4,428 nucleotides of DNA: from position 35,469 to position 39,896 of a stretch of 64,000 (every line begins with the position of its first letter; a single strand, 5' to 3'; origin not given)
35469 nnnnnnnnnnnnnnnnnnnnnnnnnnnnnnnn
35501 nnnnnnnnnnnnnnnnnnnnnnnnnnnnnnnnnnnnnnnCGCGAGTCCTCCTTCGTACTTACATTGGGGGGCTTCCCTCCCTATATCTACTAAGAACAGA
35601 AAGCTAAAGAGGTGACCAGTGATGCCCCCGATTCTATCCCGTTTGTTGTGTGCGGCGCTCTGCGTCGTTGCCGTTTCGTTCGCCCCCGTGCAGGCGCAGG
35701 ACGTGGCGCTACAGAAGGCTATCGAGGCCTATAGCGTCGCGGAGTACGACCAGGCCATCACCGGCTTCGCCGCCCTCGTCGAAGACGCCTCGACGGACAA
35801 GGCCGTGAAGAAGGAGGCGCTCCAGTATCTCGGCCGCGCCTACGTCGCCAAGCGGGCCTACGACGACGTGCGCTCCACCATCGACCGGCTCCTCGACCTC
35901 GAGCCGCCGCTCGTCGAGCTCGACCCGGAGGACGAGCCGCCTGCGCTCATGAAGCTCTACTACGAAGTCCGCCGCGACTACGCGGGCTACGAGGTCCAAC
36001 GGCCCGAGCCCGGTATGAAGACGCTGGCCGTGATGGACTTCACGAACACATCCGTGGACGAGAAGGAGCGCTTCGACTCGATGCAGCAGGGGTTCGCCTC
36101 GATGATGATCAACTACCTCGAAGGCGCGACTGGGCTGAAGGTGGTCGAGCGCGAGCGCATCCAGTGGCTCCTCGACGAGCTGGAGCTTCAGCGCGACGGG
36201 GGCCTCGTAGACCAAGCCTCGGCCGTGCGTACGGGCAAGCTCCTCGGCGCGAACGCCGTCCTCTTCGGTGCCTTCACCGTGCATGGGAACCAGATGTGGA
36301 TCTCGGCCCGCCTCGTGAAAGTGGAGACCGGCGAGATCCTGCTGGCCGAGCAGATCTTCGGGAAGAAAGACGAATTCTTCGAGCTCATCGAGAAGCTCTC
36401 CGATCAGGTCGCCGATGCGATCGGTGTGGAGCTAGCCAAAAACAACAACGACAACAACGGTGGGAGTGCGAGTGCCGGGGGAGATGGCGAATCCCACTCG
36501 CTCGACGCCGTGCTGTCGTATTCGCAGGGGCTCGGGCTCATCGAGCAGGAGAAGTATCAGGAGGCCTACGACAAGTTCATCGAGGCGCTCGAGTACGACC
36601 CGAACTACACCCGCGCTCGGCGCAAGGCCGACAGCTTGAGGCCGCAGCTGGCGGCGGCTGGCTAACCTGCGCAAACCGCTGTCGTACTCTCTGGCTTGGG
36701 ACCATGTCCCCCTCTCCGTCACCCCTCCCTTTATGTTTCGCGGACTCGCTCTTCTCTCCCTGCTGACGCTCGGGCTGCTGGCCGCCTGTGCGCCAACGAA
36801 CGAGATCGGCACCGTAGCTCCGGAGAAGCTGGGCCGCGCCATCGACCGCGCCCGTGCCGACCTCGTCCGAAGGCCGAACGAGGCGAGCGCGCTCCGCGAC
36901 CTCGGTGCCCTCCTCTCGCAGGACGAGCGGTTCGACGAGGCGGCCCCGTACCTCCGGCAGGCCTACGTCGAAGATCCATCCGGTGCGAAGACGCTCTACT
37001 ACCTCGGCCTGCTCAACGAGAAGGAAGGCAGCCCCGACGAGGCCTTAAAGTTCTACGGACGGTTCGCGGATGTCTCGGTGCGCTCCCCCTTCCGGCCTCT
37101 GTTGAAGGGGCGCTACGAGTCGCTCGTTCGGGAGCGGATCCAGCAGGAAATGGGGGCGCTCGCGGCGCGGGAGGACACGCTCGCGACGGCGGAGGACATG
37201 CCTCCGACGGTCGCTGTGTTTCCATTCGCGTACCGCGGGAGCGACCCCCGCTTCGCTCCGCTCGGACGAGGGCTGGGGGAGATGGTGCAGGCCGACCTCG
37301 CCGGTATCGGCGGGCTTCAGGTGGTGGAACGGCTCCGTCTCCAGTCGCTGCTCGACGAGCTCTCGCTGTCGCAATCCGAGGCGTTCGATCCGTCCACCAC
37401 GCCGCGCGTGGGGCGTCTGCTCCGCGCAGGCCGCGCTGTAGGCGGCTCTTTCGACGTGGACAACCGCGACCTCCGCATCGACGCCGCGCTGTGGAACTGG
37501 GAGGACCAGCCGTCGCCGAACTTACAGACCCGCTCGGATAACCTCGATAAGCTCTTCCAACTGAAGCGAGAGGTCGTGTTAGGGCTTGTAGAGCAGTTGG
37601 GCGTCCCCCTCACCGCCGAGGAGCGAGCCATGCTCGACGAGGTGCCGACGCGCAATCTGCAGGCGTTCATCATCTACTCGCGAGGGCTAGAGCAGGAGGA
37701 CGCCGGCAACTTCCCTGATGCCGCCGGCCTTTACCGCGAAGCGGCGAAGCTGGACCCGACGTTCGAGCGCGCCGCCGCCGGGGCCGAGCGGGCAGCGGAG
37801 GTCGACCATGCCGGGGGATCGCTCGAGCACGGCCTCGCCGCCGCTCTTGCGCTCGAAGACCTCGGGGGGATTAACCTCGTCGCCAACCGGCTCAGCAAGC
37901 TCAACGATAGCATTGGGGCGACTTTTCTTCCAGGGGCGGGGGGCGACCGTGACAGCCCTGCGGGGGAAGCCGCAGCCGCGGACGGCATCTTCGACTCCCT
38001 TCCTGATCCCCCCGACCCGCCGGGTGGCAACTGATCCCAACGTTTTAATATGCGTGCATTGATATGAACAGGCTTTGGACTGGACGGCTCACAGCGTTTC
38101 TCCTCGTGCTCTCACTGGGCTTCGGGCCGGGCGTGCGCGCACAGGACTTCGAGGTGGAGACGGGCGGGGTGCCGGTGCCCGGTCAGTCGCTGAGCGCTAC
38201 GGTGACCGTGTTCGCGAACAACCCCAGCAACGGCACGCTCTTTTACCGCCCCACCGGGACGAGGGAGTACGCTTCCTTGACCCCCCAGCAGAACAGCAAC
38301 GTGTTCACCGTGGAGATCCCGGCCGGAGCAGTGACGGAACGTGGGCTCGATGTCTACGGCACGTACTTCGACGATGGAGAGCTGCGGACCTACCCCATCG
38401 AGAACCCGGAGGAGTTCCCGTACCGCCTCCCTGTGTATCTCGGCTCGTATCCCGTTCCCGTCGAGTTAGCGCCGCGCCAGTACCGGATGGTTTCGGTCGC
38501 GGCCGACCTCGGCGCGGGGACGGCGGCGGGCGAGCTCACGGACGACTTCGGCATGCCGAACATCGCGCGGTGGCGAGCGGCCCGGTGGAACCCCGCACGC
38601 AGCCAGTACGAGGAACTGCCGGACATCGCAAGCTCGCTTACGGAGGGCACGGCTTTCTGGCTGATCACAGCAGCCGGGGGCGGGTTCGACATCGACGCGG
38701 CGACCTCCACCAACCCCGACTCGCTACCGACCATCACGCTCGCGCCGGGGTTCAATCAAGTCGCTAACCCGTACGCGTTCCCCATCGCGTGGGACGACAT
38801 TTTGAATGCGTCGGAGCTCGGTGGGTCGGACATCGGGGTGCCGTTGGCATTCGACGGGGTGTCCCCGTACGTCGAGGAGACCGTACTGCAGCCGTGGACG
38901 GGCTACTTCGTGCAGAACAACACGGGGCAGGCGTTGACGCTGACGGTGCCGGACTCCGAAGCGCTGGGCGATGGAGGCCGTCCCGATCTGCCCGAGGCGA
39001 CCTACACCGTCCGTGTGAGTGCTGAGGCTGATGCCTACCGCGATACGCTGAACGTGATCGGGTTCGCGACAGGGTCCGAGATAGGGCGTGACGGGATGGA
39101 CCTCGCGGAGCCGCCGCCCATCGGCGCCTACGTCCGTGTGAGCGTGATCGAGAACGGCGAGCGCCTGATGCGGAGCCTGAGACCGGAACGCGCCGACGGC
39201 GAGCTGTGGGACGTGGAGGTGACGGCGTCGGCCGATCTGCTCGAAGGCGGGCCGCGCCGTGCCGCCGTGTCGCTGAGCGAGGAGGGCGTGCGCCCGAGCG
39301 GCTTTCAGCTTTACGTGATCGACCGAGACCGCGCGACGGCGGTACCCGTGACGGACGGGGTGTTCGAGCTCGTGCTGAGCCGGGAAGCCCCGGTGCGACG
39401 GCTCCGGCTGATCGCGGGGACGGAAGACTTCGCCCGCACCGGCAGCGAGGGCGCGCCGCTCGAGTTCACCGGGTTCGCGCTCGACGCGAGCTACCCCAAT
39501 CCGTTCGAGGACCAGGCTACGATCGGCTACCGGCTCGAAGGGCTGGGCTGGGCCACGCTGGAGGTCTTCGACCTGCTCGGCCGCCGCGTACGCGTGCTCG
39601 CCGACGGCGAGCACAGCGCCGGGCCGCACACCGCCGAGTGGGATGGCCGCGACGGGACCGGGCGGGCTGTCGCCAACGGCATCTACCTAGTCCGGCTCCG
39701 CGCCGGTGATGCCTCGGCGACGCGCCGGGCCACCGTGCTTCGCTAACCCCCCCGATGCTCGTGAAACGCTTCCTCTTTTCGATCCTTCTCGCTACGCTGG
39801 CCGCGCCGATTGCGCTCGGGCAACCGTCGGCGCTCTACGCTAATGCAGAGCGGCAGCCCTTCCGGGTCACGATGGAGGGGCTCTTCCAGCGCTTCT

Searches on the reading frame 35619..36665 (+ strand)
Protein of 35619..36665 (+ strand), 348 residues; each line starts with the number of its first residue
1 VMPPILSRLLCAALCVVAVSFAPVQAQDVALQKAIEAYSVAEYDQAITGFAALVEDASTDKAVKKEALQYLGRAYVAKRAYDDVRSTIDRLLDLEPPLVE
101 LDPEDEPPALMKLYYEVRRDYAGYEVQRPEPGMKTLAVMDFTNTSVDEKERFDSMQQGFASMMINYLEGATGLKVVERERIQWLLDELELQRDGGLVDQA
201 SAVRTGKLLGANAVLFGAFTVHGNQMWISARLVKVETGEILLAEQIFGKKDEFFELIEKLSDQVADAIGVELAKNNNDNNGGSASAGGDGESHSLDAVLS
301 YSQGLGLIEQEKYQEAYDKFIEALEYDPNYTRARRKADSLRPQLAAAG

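Call 6: search_protein_families(library=pfam, proteins=[window:35619-36665:+], max_evalue=0.01)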
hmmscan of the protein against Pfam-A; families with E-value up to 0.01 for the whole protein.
window:35619-36665:+ (348 aa): 6 families
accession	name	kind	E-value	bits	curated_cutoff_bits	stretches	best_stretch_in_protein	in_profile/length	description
PF03783.19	CsgG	-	3e-12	46.8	20.8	1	134-221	10-100/210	Curli production assembly/transport component CsgG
PF13036.11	LpoB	-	8e-06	26.2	22.3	1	133-241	29-140/147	Peptidoglycan-synthase activator LpoB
PF07719.23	TPR_2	-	2.3e-05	24.6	27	1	301-330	5-34/34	Tetratricopeptide repeat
PF14559.12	TPR_19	-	5.1e-05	23.9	25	0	307-334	1-28/68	Tetratricopeptide repeat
PF17680.6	FlgO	-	0.00012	22.4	22.6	1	135-247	19-124/130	FlgO protein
PF13432.12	TPR_16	-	0.0084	17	32.7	0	31-92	1-58/65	Tetratricopeptide repeat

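Call 33: search_protein_families(library=ncbifam, proteins=[window:35619-36665:+], max_evalue=0.001)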
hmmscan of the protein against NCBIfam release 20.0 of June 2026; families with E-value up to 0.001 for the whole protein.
window:35619-36665:+ (348 aa): 5 families
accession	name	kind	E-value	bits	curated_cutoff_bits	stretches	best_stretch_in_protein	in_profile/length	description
TIGR04510.1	mod_pep_cyc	subfamily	2.7e-08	32.8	400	1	174-331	280-432/814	putative peptide modification system cyclase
NF047371.1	FlcA_CTERM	equivalog_domain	1.1e-07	30.7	300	0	296-329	121-154/646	periplasmic flagellar collar protein FlcA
NF047507.1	TPR_BatC_Lepto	exception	2.8e-05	23.7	175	0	294-341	93-140/214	TPR repeat-containing protein BatC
NF038027.1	TssQ_fam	subfamily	6.8e-05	23.3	65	1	24-98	3-77/100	TssQ family T6SS-associated lipoprotein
TIGR02722.1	lp_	equivalog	0.00027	21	110.55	1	173-241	104-180/189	penicillin-binding protein activator LpoB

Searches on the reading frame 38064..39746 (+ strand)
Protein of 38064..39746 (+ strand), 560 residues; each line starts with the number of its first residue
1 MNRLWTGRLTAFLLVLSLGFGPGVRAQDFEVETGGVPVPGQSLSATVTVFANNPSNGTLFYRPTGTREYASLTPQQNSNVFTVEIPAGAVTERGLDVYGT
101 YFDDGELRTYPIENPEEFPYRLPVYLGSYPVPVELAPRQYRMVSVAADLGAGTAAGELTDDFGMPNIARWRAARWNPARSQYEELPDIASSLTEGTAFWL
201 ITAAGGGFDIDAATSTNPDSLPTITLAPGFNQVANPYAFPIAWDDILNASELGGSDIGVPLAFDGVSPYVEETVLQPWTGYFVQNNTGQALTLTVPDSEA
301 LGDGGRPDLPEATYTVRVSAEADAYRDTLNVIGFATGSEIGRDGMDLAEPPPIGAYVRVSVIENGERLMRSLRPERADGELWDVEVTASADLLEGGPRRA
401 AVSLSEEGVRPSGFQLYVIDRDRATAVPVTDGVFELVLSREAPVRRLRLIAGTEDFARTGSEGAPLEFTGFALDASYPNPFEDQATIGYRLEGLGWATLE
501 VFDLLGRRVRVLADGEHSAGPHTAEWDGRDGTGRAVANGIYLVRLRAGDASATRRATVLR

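Call 6: search_protein_families(library=pfam, proteins=[window:38064-39746:+], max_evalue=0.01)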
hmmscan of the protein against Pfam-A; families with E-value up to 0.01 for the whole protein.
window:38064-39746:+ (560 aa): 2 families
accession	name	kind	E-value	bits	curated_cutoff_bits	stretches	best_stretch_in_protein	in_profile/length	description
PF13860.13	FlgD_ig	-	3.8e-09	36.8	27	1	497-548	25-76/79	FlgD Ig-like domain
PF18962.6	Por_Secre_tail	-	0.00019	22.1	27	1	477-555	2-72/75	Secretion system C-terminal sorting domain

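Call 33: search_protein_families(library=ncbifam, proteins=[window:38064-39746:+], max_evalue=0.001)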
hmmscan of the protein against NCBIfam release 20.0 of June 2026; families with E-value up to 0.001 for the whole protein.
window:38064-39746:+ (560 aa): 4 families
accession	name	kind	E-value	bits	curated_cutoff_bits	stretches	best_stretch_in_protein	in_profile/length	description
TIGR04183.1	Por_Secre_tail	domain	1.6e-07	31.2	23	1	477-555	2-68/72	T9SS type A sorting domain-containing protein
NF009276.0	PRK12633.1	equivalog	5.5e-07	29.5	383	1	487-554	120-188/234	flagellar basal body rod modification protein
NF005176.1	PRK06655.1-1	equivalog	1.9e-05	24.6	230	1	498-557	100-159/197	flagellar hook assembly protein FlgD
NF038113.1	T9SSA_dep_M36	equivalog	0.00076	17.7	885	0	475-554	794-864/869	T9SS-dependent M36 family metallopeptidase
